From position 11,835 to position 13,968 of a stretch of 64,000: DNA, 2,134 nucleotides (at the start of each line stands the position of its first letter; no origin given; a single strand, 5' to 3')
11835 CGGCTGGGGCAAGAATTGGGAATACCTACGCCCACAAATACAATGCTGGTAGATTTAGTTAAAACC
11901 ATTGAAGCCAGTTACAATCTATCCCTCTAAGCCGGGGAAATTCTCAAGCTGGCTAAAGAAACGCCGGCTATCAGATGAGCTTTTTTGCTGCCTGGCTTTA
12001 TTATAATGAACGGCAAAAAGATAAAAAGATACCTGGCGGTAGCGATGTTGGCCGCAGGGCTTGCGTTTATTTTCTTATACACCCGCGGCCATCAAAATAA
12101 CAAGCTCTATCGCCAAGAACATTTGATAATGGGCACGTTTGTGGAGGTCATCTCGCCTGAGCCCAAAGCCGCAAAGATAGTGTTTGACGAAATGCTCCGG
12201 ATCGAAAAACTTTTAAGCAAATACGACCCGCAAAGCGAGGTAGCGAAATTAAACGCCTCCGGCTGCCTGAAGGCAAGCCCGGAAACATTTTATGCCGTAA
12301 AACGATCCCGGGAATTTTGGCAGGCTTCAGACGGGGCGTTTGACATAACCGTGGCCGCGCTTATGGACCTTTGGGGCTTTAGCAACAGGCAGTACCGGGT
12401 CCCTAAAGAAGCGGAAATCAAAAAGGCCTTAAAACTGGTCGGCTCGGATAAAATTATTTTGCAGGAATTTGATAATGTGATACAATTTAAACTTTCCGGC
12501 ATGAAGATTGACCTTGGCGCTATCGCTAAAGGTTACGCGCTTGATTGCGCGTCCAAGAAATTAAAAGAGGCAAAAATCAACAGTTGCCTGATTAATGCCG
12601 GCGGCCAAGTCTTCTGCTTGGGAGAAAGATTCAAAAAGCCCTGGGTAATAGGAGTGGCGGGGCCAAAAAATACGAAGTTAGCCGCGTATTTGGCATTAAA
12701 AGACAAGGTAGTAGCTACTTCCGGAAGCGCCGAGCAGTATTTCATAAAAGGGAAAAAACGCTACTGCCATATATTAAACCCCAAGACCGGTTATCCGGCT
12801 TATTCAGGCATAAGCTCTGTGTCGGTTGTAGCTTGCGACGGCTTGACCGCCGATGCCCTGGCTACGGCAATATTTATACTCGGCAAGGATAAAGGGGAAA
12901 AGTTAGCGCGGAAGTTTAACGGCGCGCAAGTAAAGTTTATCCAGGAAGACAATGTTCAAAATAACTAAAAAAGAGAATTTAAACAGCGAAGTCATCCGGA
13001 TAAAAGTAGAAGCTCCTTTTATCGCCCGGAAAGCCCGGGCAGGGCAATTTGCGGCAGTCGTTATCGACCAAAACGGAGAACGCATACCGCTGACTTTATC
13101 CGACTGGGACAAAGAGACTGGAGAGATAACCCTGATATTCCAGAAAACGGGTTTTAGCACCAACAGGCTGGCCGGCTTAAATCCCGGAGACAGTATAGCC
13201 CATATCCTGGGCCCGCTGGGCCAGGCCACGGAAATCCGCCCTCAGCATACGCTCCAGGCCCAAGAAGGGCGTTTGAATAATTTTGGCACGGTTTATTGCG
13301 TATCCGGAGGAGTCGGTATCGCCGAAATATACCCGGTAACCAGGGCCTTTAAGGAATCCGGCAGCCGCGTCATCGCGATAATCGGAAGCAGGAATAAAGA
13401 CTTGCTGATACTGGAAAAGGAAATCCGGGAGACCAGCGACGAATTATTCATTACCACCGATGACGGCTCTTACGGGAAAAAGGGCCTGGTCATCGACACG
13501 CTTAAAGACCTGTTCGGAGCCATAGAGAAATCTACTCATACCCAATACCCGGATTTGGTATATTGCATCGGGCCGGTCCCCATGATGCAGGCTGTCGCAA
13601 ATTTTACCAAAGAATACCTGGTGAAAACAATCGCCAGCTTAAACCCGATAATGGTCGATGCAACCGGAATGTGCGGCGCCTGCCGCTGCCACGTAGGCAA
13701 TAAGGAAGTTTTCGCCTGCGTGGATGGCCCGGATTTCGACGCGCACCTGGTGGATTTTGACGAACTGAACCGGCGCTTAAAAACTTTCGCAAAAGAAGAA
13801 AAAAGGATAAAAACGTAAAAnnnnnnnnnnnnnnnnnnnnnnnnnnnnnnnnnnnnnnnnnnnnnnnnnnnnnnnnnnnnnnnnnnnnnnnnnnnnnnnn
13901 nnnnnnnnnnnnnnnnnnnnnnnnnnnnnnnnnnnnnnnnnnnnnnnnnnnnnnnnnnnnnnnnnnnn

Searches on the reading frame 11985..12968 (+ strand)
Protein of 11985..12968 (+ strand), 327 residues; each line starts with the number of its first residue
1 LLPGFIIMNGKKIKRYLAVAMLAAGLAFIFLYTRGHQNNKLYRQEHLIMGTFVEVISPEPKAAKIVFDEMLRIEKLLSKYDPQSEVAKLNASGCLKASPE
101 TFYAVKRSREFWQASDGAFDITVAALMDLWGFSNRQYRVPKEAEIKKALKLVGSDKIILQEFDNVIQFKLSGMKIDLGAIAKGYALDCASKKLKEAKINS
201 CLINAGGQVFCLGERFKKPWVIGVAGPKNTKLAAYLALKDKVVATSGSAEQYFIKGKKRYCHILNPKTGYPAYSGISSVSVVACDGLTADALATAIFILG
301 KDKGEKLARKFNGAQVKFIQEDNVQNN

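Call 69: search_protein_families(library=pfam, proteins=[window:11985-12968:+], max_evalue=0.001)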
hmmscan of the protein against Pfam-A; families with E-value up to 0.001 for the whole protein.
window:11985-12968:+ (327 aa): 1 family
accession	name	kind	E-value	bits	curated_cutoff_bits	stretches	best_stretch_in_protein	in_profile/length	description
PF02424.20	ApbE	-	3.6e-84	282.9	25.6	1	49-314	1-262/266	ApbE family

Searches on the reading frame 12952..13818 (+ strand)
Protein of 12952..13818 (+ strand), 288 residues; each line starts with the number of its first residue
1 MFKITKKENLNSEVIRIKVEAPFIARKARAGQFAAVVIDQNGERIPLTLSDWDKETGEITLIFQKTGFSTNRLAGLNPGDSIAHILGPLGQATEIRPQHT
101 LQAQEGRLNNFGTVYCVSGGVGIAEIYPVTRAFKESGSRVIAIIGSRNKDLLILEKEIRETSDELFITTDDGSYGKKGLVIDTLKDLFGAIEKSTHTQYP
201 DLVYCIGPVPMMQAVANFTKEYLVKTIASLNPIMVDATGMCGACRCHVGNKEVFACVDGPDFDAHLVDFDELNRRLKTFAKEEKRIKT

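Call 3: search_protein_families(library=pfam, proteins=[window:12952-13818:+], max_evalue=0.01)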
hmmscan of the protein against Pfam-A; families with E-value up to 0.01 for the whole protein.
window:12952-13818:+ (288 aa): 2 families
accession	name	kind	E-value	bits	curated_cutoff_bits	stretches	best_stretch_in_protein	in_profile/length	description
PF10418.14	DHODB_Fe-S_bind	-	7.9e-12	45.1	23.9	1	231-267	1-40/41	Iron-sulfur cluster binding domain of dihydroorotate dehydrogenase B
PF00175.26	NAD_binding_1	-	0.00015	22.8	22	1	117-216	2-108/109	Oxidoreductase NAD-binding domain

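Call 4: search_protein_families(library=ncbifam, proteins=[window:12952-13818:+], max_evalue=0.01)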
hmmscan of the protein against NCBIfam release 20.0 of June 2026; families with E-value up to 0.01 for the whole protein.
window:12952-13818:+ (288 aa): 14 families
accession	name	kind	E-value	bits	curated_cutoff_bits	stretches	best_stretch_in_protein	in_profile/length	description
NF004862.0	PRK06222.1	subfamily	1e-106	356.5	220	1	1-285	1-266/281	sulfide/dihydroorotate dehydrogenase-like FAD/NAD-binding protein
NF009414.0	PRK12778.1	equivalog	5.6e-101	339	1103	1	1-286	1-267/752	bifunctional dihydroorotate dehydrogenase B NAD binding subunit/NADPH-dependent glutamate synthase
NF009413.0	PRK12775.1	equivalog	1.2e-77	261.7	1895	1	1-286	1-267/1006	putative trifunctional 2-polyprenylphenol hydroxylase/glutamate synthase subunit beta/ferritin domain-containing protein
NF009415.0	PRK12779.1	equivalog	4.1e-67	226.9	1519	1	3-287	652-938/944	putative bifunctional glutamate synthase subunit beta/2-polyprenylphenol hydroxylase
NF000796.0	PRK00054.1-1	equivalog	1.5e-35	122.7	224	1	20-267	24-235/254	dihydroorotate dehydrogenase electron transfer subunit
NF000799.0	PRK00054.1-4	equivalog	2.5e-32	112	314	1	3-265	8-254/258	dihydroorotate dehydrogenase electron transfer subunit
NF000798.0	PRK00054.1-3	equivalog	4.6e-26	92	219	1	3-265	9-240/244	dihydroorotate dehydrogenase electron transfer subunit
NF000797.0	PRK00054.1-2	equivalog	1.2e-25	90.3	270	1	4-263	19-261/267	dihydroorotate dehydrogenase electron transfer subunit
TIGR02911.1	sulfite_red_B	equivalog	2.1e-11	43.5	288.6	1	26-263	29-252/261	anaerobic sulfite reductase subunit AsrB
NF004470.0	PRK05802.1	equivalog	3.4e-11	42.7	313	1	3-253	69-310/330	sulfide/dihydroorotate dehydrogenase-like FAD/NAD-binding protein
NF006220.0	PRK08345.1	subfamily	9.4e-07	28.3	395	1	15-263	28-283/294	cytochrome-c3 hydrogenase subunit gamma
NF005128.0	PRK06567.1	equivalog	1e-05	23.6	1072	0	225-286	965-1028/1031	putative bifunctional glutamate synthase subunit beta/2-polyprenylphenol hydroxylase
NF040835.1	sulfhyd_HydG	equivalog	0.00023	20.5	650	0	14-92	34-112/292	NADPH-dependent hydrogenase/sulfhydrogenase 1 subunit gamma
NF008178.0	PRK10926.1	equivalog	0.0049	16.2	390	1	3-83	8-89/248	ferredoxin--NADP(+) reductase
